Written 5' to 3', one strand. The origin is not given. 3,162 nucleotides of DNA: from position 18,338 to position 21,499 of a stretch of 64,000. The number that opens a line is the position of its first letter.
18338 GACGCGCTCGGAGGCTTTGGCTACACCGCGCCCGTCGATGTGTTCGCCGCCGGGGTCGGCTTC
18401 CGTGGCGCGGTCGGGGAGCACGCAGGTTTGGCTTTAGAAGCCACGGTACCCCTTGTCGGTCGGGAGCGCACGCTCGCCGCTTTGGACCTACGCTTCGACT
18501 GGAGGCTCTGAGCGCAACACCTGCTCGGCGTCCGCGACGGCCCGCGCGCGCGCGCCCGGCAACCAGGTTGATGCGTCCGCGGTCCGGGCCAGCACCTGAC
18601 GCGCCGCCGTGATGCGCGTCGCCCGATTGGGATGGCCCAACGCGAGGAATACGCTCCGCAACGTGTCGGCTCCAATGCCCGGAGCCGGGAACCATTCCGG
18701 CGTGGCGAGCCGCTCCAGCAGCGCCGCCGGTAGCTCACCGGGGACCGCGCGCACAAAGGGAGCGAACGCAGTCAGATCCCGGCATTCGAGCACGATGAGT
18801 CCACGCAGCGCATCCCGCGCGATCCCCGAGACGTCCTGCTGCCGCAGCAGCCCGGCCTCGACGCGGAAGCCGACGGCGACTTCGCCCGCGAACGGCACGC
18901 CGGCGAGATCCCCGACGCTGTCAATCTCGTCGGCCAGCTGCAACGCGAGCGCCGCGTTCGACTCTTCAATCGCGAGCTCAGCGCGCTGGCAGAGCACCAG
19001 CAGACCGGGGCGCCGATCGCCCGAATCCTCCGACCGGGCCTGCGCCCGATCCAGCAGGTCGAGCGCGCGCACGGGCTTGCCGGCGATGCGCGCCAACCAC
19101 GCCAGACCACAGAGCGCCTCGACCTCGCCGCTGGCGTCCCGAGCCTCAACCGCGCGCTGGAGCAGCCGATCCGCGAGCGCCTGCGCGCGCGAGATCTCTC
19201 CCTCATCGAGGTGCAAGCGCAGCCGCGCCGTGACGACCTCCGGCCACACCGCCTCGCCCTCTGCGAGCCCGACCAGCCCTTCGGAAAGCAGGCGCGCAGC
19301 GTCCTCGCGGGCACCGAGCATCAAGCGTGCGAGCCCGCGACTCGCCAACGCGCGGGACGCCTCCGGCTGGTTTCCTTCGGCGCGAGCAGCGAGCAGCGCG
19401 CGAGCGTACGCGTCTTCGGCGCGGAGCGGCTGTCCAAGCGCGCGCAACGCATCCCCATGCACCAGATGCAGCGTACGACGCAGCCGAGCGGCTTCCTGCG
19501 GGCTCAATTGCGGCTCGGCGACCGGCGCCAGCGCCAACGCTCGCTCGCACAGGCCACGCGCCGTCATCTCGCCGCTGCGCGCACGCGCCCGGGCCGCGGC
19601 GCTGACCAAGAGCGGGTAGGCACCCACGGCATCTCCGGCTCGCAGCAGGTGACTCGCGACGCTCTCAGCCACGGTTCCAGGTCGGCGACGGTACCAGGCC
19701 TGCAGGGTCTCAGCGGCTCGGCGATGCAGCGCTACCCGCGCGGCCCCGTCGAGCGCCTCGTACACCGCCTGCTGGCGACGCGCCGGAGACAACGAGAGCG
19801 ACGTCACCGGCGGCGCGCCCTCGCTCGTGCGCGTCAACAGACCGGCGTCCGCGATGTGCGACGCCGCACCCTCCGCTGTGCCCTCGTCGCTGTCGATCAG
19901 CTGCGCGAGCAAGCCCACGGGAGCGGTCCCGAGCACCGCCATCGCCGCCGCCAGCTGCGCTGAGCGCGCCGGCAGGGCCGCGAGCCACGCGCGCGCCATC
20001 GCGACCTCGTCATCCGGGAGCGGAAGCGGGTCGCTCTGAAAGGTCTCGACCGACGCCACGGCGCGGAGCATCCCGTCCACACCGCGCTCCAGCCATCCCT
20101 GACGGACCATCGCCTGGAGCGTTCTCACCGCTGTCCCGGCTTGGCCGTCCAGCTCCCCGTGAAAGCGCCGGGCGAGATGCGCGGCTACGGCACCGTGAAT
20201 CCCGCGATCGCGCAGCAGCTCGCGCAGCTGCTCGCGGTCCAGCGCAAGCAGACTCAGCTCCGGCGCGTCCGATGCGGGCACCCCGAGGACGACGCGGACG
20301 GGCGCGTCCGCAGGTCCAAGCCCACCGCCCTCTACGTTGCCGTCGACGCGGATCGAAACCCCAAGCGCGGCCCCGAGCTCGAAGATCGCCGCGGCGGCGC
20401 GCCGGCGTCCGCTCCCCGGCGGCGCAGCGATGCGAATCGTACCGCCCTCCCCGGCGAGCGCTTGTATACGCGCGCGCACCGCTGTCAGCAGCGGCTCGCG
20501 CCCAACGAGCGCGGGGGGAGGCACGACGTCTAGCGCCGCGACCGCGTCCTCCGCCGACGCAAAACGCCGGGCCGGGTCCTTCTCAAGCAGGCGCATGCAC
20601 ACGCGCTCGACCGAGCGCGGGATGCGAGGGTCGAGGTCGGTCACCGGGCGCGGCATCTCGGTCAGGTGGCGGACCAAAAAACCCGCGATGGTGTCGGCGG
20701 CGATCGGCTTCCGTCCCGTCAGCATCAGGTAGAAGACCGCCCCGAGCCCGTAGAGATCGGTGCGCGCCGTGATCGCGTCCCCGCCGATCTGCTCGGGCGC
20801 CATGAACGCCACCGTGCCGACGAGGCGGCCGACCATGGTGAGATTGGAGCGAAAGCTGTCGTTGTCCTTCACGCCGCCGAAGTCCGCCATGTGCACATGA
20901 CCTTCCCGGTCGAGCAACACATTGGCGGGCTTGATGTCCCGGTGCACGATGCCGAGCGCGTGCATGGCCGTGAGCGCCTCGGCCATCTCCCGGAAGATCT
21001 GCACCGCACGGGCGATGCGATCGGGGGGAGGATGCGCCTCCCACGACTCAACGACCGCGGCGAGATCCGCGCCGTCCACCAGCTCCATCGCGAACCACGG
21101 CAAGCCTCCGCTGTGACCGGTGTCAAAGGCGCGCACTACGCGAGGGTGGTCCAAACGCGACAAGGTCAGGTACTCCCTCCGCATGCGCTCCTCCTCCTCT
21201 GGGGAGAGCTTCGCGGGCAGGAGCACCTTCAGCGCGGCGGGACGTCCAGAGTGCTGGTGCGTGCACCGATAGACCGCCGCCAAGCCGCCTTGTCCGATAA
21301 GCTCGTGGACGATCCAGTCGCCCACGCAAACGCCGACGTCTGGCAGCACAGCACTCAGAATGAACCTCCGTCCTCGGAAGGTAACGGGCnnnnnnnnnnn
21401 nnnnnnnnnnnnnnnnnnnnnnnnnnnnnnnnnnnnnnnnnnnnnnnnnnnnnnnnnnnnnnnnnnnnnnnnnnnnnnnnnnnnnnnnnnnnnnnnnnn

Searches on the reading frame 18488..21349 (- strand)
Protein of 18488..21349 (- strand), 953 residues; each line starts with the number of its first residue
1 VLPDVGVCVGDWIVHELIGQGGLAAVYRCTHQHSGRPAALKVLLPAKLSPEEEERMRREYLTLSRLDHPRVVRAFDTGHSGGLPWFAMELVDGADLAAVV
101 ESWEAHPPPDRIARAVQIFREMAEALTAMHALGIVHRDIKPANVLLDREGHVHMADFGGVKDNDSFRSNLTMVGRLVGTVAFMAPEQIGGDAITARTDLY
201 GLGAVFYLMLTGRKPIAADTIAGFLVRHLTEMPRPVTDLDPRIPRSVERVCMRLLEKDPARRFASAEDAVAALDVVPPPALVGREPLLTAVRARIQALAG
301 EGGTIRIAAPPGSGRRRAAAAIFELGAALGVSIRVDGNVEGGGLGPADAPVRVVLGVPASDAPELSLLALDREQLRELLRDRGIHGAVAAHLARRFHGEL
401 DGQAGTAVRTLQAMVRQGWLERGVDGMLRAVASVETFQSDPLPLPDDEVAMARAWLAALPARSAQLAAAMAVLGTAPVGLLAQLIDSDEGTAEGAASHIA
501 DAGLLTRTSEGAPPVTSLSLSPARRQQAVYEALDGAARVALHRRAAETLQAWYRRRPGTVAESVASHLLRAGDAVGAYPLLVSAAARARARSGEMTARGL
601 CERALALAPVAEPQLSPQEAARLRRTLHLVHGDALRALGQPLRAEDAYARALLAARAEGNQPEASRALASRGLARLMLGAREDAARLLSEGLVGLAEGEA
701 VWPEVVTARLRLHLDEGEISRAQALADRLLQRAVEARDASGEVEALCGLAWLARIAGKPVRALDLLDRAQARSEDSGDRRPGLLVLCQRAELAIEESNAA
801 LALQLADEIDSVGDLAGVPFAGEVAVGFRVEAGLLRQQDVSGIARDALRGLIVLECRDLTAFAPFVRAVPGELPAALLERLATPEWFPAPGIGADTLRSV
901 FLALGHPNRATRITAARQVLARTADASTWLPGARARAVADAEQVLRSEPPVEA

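Call 73: search_protein_families(library=pfam, proteins=[window:18488-21349:-], max_evalue=0.00001)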
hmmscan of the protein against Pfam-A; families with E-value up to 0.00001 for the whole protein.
window:18488-21349:- (953 aa): 3 families
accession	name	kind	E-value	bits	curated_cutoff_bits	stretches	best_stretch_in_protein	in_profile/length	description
PF00069.31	Pkinase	-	1.5e-44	152.8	31.7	1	14-264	3-253/263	Protein kinase domain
PF07714.23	PK_Tyr_Ser-Thr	-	1.5e-23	83.9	23.1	1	15-262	4-248/258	Protein tyrosine and serine/threonine kinase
PF01636.29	APH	-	4.5e-06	27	23.2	0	18-132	5-110/239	Phosphotransferase enzyme family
